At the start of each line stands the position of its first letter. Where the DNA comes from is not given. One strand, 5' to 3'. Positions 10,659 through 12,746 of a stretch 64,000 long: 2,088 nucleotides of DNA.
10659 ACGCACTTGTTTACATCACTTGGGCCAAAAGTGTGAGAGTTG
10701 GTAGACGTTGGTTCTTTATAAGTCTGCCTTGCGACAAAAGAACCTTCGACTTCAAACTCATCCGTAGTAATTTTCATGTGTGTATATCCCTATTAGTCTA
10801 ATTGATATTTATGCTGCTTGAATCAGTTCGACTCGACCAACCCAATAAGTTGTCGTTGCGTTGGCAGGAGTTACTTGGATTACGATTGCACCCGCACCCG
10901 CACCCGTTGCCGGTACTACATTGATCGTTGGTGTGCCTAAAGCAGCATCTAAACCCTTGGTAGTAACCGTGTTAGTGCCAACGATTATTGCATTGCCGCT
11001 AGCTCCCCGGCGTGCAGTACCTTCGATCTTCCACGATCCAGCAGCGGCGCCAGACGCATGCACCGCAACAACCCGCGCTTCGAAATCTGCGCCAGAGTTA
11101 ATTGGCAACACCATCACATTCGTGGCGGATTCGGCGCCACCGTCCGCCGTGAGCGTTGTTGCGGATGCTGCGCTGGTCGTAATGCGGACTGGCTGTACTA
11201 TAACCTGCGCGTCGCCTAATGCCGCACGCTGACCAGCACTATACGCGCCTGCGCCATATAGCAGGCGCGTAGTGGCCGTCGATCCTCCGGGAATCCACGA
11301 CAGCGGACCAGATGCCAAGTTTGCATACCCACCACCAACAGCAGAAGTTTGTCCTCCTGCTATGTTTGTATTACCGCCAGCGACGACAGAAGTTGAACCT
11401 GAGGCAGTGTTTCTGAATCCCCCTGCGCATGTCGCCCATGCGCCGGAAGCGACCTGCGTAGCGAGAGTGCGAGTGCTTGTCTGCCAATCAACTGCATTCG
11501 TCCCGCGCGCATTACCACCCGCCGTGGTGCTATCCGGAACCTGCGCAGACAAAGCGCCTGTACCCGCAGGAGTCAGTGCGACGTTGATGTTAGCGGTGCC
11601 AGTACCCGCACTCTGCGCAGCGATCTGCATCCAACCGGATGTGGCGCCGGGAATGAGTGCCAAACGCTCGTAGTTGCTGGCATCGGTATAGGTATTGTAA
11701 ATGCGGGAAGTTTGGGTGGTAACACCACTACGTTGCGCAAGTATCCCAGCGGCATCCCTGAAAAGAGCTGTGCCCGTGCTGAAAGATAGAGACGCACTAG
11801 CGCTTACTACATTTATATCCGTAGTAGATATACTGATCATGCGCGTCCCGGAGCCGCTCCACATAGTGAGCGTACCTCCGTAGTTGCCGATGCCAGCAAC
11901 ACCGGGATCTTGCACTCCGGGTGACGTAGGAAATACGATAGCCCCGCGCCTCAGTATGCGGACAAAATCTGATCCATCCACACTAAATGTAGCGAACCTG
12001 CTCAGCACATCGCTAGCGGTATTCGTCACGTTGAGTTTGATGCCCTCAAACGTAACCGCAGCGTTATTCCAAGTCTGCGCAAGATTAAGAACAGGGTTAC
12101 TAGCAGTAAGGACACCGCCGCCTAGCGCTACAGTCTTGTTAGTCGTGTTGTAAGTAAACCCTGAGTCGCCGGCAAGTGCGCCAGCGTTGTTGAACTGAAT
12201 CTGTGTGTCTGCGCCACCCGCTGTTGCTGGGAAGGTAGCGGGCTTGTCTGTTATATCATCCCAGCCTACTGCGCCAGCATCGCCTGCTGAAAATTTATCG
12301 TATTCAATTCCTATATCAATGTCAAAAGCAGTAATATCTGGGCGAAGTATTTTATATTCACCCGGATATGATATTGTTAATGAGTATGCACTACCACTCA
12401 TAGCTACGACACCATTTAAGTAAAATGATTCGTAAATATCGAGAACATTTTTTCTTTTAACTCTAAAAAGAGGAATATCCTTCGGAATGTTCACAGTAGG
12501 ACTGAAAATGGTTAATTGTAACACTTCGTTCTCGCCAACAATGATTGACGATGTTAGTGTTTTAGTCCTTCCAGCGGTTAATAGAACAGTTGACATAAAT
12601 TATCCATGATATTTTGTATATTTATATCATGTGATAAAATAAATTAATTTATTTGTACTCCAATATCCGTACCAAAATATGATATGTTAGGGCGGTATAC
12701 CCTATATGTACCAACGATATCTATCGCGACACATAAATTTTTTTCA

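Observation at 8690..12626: GC-rich (~60% GC) 3.6-kb island forming the distal part of the tail fibre gene plus four downstream tail genes in a ~30% GC genome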

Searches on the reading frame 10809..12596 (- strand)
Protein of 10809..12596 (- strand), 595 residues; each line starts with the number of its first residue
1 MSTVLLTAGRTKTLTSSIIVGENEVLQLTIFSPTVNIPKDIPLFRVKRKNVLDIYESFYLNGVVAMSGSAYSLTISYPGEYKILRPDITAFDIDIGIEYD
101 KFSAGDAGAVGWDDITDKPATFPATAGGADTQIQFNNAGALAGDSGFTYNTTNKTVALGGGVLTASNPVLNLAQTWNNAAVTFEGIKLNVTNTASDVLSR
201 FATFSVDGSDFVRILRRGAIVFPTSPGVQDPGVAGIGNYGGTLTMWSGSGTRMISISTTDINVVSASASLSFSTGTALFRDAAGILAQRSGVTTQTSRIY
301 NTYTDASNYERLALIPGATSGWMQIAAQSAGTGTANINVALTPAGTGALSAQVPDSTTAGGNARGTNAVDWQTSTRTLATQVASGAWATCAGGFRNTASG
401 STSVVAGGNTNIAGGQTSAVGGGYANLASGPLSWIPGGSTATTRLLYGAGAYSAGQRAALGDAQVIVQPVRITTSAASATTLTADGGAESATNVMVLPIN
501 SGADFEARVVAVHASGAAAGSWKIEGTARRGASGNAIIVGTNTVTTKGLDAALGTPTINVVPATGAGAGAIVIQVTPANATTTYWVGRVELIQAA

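Call 5: search_protein_families(library=pfam, proteins=[window:10809-12596:-], max_evalue=0.01)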
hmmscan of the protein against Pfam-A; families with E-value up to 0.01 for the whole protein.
window:10809-12596:- (595 aa): 0 families

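Call 6: search_protein_families(library=phrogs, proteins=[window:10809-12596:-], max_evalue=0.001)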
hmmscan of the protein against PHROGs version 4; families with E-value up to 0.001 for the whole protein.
window:10809-12596:- (595 aa): 0 families

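Call 8: search_dna_similar(query=window:10809-12596:-, collection=phages, mode=protein, max_rows=30)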
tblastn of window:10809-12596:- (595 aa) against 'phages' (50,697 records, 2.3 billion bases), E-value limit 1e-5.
Records with a match: 1; places in all: 1; records where one place covers at least 80% of the query: 0.
Best place of each record, by identity: <60% 1.
By first word of the organism name: Cyanophage 1.
By host as written in the record: Cylindrospermopsis raciborskii 1.
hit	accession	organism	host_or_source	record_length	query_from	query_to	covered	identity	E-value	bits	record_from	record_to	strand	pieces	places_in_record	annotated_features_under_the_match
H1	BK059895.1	Cyanophage Cy-LDV1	Cylindrospermopsis raciborskii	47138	316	501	31%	38.1%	1e-19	99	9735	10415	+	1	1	putative tail fiber protein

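Call 16: find_homologous_proteins(query=window:10809-12596:-)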
Query window:10809-12596:- (595 aa): 1828 proteins with E <= 0.001 among 8000 candidates; the best 120 are listed.
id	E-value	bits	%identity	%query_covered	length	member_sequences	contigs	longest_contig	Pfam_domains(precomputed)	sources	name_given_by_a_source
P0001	0.0e+0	1253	100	100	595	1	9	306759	-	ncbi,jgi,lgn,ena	jgi:hypothetical protein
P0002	2.4e-121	424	48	79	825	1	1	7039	PF21300.3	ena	-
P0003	9.4e-116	406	47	79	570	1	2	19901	-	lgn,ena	-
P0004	1.7e-108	382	51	78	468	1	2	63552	-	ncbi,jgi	jgi:hypothetical protein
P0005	5.8e-104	367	47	78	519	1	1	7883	-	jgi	-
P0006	7.8e-103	363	48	79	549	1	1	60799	-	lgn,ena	-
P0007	1.3e-101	359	51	78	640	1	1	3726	-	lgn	-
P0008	9.5e-101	356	57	53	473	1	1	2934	-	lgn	-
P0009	9.3e-99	350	43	79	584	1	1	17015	-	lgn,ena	-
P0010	6.3e-98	347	50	74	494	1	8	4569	-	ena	-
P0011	1.5e-92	329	45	74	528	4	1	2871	-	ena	-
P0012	1.7e-92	329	47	79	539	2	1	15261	-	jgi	-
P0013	1.3e-88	316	46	58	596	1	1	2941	-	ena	-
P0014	2.0e-86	309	44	78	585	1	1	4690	-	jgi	-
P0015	4.5e-86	308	47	74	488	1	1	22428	-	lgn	-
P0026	3.6e-77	279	56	54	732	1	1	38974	PF01391.24,PF05658.20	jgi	jgi:hypothetical protein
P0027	4.3e-77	278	43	78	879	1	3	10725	PF21300.3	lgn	-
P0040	2.7e-70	256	44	46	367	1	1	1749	PF18792.7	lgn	-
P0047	4.3e-67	245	49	52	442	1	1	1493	PF07880.17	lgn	-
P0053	2.4e-64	236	44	50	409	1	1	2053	PF21300.3,PF18792.7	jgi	jgi:hypothetical protein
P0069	3.4e-57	213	46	52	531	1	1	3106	PF08400.17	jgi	jgi:hypothetical protein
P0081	1.1e-49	188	42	49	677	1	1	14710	PF26209.2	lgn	-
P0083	5.3e-49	186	73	17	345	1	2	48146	-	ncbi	-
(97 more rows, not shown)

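Call 17: find_encoding_contigs(protein=P0001, flank=10000, max_places=10)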
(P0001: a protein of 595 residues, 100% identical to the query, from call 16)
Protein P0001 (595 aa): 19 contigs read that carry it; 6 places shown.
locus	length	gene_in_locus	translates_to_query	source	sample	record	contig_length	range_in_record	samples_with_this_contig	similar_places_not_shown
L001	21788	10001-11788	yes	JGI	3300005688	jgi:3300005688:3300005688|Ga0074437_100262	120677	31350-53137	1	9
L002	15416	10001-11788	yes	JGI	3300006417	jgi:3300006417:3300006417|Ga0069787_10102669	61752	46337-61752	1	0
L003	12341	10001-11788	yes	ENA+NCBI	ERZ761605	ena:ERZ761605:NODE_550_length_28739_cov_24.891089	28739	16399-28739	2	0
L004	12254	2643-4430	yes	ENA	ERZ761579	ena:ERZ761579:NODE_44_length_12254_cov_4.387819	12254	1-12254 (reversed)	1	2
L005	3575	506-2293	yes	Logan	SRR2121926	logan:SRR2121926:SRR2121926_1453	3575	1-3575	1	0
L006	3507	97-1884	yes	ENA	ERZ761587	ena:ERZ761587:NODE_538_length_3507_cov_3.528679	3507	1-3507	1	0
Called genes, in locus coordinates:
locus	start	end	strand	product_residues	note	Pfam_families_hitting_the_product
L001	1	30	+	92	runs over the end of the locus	-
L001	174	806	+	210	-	-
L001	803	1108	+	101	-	-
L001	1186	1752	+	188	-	PF00239:Resolvase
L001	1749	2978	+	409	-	PF01385:OrfB_IS605, PF07282:Cas12f1-like_TNB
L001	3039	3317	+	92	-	PF07963:N_methyl (weak)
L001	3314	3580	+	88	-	-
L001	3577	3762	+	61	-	-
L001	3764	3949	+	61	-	-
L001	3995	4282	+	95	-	-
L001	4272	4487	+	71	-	-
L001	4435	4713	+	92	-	-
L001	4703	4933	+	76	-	-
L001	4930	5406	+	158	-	-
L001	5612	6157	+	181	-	-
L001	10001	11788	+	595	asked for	-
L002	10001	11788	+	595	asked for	-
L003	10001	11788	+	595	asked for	-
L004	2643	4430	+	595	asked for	-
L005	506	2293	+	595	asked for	-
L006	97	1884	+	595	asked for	-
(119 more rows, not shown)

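Call 22: find_encoding_contigs(protein=P0004, flank=10000, max_places=2)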
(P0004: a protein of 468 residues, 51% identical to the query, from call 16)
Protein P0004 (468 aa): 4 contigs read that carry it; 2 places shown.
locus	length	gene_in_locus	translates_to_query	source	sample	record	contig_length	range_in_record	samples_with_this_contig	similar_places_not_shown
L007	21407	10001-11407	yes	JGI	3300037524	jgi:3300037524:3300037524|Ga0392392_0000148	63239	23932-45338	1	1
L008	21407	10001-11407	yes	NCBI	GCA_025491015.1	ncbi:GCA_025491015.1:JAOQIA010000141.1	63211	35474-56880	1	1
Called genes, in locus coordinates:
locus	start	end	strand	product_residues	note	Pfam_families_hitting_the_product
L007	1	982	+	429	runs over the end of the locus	-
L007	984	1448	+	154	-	-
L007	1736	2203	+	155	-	-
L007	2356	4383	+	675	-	PF23899:SU10_portal (weak)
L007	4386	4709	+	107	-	-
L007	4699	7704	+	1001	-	-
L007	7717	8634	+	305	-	-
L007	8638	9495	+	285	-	-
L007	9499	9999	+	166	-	-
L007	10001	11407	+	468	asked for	-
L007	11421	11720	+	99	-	-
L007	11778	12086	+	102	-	-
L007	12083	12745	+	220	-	PF13385:Laminin_G_3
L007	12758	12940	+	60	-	-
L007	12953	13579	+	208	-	-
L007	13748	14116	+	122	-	-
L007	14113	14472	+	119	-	-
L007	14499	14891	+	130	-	-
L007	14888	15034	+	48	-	-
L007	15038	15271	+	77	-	-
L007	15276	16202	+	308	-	-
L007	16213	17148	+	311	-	PF25209:Phage_capsid_4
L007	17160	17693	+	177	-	-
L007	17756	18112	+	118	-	-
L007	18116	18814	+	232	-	PF24175:SU10_adaptor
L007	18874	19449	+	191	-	-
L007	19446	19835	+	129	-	-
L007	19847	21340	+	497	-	-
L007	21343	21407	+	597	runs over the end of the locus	-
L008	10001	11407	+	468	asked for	-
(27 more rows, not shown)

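Call 23: find_encoding_contigs(protein=P0006, flank=10000, max_places=2)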
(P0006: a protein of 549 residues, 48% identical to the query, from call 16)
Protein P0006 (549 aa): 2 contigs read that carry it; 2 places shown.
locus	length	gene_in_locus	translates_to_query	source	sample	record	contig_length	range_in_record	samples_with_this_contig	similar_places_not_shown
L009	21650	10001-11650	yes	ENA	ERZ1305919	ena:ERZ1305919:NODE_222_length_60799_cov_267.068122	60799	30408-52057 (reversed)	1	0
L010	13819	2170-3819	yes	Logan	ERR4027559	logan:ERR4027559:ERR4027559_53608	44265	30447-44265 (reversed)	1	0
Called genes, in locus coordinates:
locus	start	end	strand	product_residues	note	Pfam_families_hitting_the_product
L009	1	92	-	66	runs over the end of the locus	-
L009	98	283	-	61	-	-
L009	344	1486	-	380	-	-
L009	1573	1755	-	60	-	-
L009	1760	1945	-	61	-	-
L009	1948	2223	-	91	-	-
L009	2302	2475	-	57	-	-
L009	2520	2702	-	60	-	-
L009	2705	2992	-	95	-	-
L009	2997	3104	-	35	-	-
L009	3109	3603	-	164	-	PF00149:Metallophos (weak), PF12850:Metallophos_2 (weak)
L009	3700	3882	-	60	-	-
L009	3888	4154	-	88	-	-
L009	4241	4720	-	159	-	-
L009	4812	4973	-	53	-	-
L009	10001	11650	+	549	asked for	-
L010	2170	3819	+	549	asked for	-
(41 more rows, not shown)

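Call 24: find_encoding_contigs(protein=P0003, flank=10000, max_places=2)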
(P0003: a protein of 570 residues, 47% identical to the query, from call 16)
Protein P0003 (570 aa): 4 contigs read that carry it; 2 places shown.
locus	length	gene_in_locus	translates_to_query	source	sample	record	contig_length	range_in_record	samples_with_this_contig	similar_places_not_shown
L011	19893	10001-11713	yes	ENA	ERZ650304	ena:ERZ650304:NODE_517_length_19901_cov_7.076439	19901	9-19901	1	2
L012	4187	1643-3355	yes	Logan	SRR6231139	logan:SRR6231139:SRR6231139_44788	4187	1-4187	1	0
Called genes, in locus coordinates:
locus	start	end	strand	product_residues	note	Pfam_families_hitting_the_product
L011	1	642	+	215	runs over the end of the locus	?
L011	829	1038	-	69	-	-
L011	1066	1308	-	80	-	-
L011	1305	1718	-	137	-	-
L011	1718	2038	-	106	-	-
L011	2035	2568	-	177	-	-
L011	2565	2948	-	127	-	-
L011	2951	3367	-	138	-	-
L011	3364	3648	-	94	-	PF27050:Phage_P22_Y8K6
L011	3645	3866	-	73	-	-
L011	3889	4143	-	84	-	-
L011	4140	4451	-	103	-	-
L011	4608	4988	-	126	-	-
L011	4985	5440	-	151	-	-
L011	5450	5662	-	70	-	PF12844:HTH_19 (weak), PF01381:HTH_3, PF13560:HTH_31 (weak)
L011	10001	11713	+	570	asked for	-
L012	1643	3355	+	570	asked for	-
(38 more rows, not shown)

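Call 31: find_related_loci(query=A1, collection=viral_contigs, flank=8000)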
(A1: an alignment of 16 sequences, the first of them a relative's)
Query A1 (595 aa) in viral_contigs; peptide patterns used: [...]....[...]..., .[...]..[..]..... (x = any residue, [..] = any of these).
214 stretches matched a pattern; 151 encode a relative of the query (tblastn E <= 1e-3); the best 80 are kept; 80 distinct loci.
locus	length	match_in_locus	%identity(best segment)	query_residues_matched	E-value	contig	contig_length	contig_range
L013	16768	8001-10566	51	130-595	2e-111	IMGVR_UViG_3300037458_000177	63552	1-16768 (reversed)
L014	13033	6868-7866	57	275-595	2e-95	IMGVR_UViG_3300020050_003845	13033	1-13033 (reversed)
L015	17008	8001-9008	56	269-595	7e-81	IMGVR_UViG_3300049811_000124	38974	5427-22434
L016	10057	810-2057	44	145-590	3e-77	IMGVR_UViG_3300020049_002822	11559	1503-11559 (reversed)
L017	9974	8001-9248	44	145-590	3e-77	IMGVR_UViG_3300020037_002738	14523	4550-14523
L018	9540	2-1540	46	174-593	6e-59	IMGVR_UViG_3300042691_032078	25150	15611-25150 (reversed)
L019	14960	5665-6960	37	170-593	1e-44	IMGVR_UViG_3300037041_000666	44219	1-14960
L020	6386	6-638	41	128-350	1e-33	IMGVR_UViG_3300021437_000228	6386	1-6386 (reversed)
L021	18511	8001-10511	38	125-341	2e-33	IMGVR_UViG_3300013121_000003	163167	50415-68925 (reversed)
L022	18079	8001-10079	40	132-352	5e-32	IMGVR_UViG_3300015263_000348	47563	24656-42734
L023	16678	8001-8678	38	125-356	4e-29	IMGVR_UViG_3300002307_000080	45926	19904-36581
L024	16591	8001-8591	42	146-335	1e-28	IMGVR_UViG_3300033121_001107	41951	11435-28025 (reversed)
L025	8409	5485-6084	41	164-346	6e-28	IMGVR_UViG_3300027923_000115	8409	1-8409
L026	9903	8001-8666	38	161-361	2e-26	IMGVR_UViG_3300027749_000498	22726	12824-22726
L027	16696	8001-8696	38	163-393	4e-26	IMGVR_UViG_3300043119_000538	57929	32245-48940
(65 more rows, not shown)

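Call 47: search_solved_structures(query=A1, max_evalue=1)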
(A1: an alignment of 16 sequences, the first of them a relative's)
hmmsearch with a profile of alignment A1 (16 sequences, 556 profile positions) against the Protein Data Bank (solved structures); distinct sequences matched with E-value up to 1: 3.
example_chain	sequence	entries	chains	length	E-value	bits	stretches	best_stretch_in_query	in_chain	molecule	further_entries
3pr7_A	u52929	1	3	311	7.2e-20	74.4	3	332-397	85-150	UspA1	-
3ntn_A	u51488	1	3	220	1.4e-09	40.4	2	333-396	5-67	UspA1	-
3ult_A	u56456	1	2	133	0.0029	19.6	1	344-403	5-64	Ice recrystallization inhibition protein-like protein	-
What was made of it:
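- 10809..12290 (-): Imported distal fibre module (aa ~102-595). It comprises a linker with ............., a conserved shaft (aa ~126-370), a UspA1/YadA-like 'NTASG' beta-roll (aa ~375-445, nt 11262-11474) and a C-terminal beta-sandwich tip (aa ~446-595, nt 10812-11261, pLDDT >90). GC 55.7%, GC3 0.49. UspA1 head 3pr7, E 7e-20 (call 47).
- On Trimeric autotransporter adhesin head (YadA/UspA1 beta-roll): 3pr7 at E 7e-20 with profile A1 (call 47).
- The family profile matches the UspA1 head at E 7e-20 (call 47).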

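Call 48: search_protein_families(library=pfam, proteins=[P0002, P0027, P0040, P0053, P0026, P0047, P0069, P0081], max_evalue=0.001)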
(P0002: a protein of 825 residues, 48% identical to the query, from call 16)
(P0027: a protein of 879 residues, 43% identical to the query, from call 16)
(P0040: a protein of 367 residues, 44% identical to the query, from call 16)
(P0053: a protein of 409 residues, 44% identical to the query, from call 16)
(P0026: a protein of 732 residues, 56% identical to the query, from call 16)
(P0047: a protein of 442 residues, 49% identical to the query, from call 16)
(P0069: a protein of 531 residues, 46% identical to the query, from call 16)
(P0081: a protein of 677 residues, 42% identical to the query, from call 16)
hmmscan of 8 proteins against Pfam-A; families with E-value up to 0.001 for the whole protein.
P0002 (825 aa): 1 family
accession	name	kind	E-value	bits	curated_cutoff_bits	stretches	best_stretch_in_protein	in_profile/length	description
PF21300.2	LbR_Ice_bind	-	2.4e-08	34.4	30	1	569-665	2-95/97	Grass antifreeze beta roll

P0027 (879 aa): 1 family
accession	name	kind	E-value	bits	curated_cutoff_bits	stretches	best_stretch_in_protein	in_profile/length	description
PF21300.2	LbR_Ice_bind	-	2.1e-05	25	30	1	635-720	6-92/97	Grass antifreeze beta roll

P0040 (367 aa): 2 families
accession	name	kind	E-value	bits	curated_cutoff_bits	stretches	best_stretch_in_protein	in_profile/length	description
PF18792.6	UspA1_rep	-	1.2e-05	25.5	27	0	114-126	1-13/13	Ubiquitous surface protein adhesin repeat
PF21300.2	LbR_Ice_bind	-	0.00011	22.7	30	1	87-178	9-97/97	Grass antifreeze beta roll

P0053 (409 aa): 2 families
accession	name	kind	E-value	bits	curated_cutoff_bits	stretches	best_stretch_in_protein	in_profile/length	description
PF18792.6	UspA1_rep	-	1.6e-06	28.3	27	0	234-246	1-13/13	Ubiquitous surface protein adhesin repeat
PF21300.2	LbR_Ice_bind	-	1.3e-05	25.6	30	1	185-253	2-69/97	Grass antifreeze beta roll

P0026 (732 aa): 2 families
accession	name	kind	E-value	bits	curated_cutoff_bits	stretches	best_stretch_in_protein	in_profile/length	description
PF01391.23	Collagen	-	3.2e-11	43.3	27.2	2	201-259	1-59/60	Collagen triple helix repeat (20 copies)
PF05658.19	YadA_head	-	1.4e-05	25.8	25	0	542-561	5-24/27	YadA head domain repeat (2 copies)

P0047 (442 aa): 1 family
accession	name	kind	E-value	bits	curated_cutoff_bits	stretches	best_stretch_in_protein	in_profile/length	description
PF07880.17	T4_gp9_10_N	-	9.7e-06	26.2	25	1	3-48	1-45/175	Bacteriophage T4 gp9/10-like protein, N-terminal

P0069 (531 aa): 2 families
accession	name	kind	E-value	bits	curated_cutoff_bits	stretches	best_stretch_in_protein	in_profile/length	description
PF08400.16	phage_tail_N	-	1.7e-06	28.5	26.6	1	1-93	1-94/134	Prophage tail fibre N-terminal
PF13620.12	CarboxypepD_reg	-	6.8e-05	23.6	32.3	1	5-64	2-55/82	Carboxypeptidase regulatory-like domain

P0081 (677 aa): 1 family
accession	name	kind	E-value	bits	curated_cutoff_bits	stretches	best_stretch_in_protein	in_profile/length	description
PF21300.2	LbR_Ice_bind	-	0.00028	21.4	30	1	437-521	2-84/97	Grass antifreeze beta roll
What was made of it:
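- On Trimeric autotransporter adhesin head (YadA/UspA1 beta-roll): Homologues hit UspA1_rep, YadA_head and LbR_Ice_bind (call 48).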

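Call 57: find_encoding_contigs(protein=P0002, flank=8000, max_places=1)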
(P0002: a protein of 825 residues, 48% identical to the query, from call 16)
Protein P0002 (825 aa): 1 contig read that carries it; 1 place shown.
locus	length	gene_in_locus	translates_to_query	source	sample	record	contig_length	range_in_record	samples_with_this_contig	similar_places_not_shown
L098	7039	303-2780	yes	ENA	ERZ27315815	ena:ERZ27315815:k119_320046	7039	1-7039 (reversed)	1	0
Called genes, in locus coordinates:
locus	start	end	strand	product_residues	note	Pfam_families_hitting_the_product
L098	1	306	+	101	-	?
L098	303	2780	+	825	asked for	PF21300:LbR_Ice_bind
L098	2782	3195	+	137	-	-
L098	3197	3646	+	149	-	-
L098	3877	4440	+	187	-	-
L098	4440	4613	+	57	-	-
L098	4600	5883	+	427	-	-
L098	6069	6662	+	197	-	-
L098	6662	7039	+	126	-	?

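Call 59: find_encoding_contigs(protein=P0005, flank=8000, max_places=1)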
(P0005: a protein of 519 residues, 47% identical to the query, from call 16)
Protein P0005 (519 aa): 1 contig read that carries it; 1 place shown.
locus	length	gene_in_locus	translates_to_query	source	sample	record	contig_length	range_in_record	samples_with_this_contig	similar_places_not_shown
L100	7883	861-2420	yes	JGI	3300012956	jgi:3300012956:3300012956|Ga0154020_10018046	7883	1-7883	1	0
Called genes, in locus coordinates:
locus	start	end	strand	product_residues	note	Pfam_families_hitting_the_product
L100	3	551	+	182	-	?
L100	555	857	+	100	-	-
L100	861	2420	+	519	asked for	-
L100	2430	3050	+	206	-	-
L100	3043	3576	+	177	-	PF05257:CHAP (weak)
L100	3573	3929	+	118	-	-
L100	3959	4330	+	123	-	-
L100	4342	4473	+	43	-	-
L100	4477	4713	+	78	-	-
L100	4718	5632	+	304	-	-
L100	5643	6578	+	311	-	PF25209:Phage_capsid_4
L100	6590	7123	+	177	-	-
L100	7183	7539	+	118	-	-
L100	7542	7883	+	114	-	?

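Call 65: predict_structure(alignment_id=A3)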
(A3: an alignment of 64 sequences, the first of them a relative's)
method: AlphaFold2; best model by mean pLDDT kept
length: 595 residues; sequences in the alignment: 64
mean_pLDDT: 72.3   pTM: 0.54
mean pLDDT of the five models: 72.3, 71.5, 70.5, 68.2, 66.7
residues with pLDDT >= 90: 188; 70-90: 158; 50-70: 122; < 50: 127
segments of 3 or more residues with pLDDT < 50: 1-17, 21-25, 31-72, 76-86, 96-129, 228-232, 355-357
pLDDT, mean of each block of 10 residues (from residue 1): 35 43 51 41 41 37 39 45 45 46 37 38 44 58 66 70 55 59 72 75 80 80 57 56 61 71 63 66 72 78 81 75 82 82 69 52 73 81 92 94 96 98 97 97 96 86 91 95 96 94 97 92 97 93 97 95 90 96 97 89
secondary structure, 60 per line:
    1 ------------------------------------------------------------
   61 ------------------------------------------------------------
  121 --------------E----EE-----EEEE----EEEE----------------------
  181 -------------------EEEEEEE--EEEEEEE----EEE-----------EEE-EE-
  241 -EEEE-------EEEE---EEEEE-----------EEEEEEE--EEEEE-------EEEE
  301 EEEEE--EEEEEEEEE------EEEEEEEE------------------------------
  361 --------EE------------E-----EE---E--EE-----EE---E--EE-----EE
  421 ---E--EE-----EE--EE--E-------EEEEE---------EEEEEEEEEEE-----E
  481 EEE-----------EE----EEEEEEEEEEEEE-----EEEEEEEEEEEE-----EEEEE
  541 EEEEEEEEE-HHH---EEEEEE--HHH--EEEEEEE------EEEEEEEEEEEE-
elements in order: E147-150 E155-158 E200-206 E209-215 E220-222 E234-236 E242-245 E253-256 E260-264 E276-282 E285-289 E297-305 E308-316 E323-330 E450-454 E464-474 E480-483 E501-513 E519-530 E536-549 E557-562 E570-576 E583-594
